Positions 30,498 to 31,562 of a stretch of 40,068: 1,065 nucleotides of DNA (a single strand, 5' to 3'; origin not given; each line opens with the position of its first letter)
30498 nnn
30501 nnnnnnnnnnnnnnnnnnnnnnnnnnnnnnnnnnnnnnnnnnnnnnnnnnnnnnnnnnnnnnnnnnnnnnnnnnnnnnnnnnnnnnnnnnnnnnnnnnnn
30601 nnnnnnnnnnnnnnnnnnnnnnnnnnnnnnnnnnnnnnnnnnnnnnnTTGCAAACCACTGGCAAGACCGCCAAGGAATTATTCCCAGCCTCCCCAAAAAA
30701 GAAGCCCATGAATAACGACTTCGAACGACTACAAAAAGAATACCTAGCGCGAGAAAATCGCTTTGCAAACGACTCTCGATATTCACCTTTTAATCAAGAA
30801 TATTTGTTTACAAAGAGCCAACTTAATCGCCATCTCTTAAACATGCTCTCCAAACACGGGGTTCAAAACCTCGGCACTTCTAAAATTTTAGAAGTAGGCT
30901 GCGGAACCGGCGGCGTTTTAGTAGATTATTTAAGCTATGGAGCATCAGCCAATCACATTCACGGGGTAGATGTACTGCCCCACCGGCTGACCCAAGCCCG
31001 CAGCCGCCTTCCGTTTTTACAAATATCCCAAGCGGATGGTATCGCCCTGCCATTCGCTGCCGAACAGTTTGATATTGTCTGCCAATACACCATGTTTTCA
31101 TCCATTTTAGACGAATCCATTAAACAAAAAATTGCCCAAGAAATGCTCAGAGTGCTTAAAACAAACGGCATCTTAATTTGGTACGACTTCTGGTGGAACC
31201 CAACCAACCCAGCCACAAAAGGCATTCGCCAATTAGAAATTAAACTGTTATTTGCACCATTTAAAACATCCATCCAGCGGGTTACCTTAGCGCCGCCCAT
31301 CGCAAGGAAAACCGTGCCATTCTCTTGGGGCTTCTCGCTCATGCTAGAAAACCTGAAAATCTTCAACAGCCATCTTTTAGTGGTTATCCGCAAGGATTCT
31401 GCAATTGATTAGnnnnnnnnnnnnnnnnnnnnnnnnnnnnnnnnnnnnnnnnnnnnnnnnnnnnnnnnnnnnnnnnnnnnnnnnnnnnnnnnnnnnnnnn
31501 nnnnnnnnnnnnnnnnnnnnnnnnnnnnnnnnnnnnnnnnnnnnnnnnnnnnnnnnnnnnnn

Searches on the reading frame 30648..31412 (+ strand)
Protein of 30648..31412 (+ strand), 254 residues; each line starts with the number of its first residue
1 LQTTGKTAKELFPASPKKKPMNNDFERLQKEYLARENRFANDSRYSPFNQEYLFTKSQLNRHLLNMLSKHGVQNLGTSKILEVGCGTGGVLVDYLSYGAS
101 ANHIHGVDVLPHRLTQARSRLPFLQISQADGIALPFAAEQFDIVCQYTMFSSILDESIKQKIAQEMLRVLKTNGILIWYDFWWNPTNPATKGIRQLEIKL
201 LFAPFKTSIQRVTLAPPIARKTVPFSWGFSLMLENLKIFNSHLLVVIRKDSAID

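Call 7: search_protein_families(library=pfam, proteins=[window:30648-31412:+], max_evalue=0.001)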
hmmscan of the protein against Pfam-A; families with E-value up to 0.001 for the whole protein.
window:30648-31412:+ (254 aa): 6 families
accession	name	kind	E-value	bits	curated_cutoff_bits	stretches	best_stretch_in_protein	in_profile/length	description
PF13649.12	Methyltransf_25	-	4e-15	56.7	27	1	80-174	1-97/97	Methyltransferase domain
PF08241.18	Methyltransf_11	-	2.5e-14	54.1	21.2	1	81-177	1-94/95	Methyltransferase domain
PF13847.12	Methyltransf_31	-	4.3e-12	46.4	27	1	78-182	5-113/145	Methyltransferase domain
PF08242.18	Methyltransf_12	-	8.9e-09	36.4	30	1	81-176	1-98/98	Methyltransferase domain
PF01209.24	Ubie_methyltran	-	1.5e-06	28.2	20.1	1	74-181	45-154/233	ubiE/COQ5 methyltransferase family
PF13489.12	Methyltransf_23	-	3.5e-06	27.3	27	1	74-177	20-115/164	Methyltransferase domain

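Call 64: search_protein_families(library=ncbifam, proteins=[window:30648-31409:+], max_evalue=0.01)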
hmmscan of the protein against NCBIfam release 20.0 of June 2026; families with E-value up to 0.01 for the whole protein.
window:30648-31409:+ (254 aa): 32 families (the best 25 are shown)
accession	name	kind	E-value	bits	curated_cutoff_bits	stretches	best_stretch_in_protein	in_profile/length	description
NF045667.1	MTase_DVU1556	equivalog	3.8e-12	46.1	155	1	77-185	23-126/213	DVU_1556 family methyltransferase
TIGR02072.1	BioC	equivalog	3.2e-11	43.5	184.95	1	58-178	18-132/244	malonyl-ACP O-methyltransferase BioC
NF043040.1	corrin_prot_MT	hypoth_equivalog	8.1e-11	41.8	180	1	77-183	42-152/216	corrinoid protein-associated methyltransferase CpaM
NF045825.1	FAmtase_mtf2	equivalog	8e-10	38.4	400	1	60-183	41-163/248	fatty-acid O-methyltransferase Mtf2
NF001244.0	PRK00216.1-5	equivalog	8.5e-10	38.3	216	1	75-203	47-177/236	bifunctional demethylmenaquinone methyltransferase/2-methoxy-6-polyprenyl-1,4-benzoquinol methylase UbiE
NF047649.1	MTase_UXPK_star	exception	3e-09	36.3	460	1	79-181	80-184/283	methyltransferase/UXPK-star double selenoprotein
TIGR01934.1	MenG_MenH_UbiE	subfamily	1.1e-08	34.7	158.35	1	73-189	36-151/223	ubiquinone/menaquinone biosynthesis methyltransferase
NF040539.1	AST_met_ArsM_2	exception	3.7e-08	33.5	240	1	73-182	53-167/262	putative arsinothricin biosynthesis methyltransferase ArsM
NF038261.1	rhodoquin_RquA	equivalog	4.3e-08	33.2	175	1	75-194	51-173/218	rhodoquinone biosynthesis methyltransferase RquA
NF045823.1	PthPhpthDimycoMt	equivalog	5e-08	32.4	300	1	61-182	50-170/256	phthiotriol/phenolphthiotriol dimycocerosates methyltransferase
NF041536.1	ArsM_DUF2284_UU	exception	2.6e-07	29.3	575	1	78-180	78-182/459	arsenite methyltransferase/DUF2284 domain selenoprotein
NF038099.1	AsSugarArsM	exception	1.1e-06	28.1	400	1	77-180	59-173/321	arsenosugar biosynthesis arsenite methyltransferase ArsM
NF041537.1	ArsM_AhpD_UU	exception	1.1e-06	27.7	510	1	78-180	78-182/345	arsenite methyltransferase/AhpD domain selenoprotein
NF001241.0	PRK00216.1-2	equivalog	1.7e-06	27.8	327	1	72-182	47-151/231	demethylmenaquinone methyltransferase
TIGR04074.1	bacter_Hen1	equivalog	4.9e-06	25.3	340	1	46-128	253-333/462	3' terminal RNA ribose 2'-O-methyltransferase Hen1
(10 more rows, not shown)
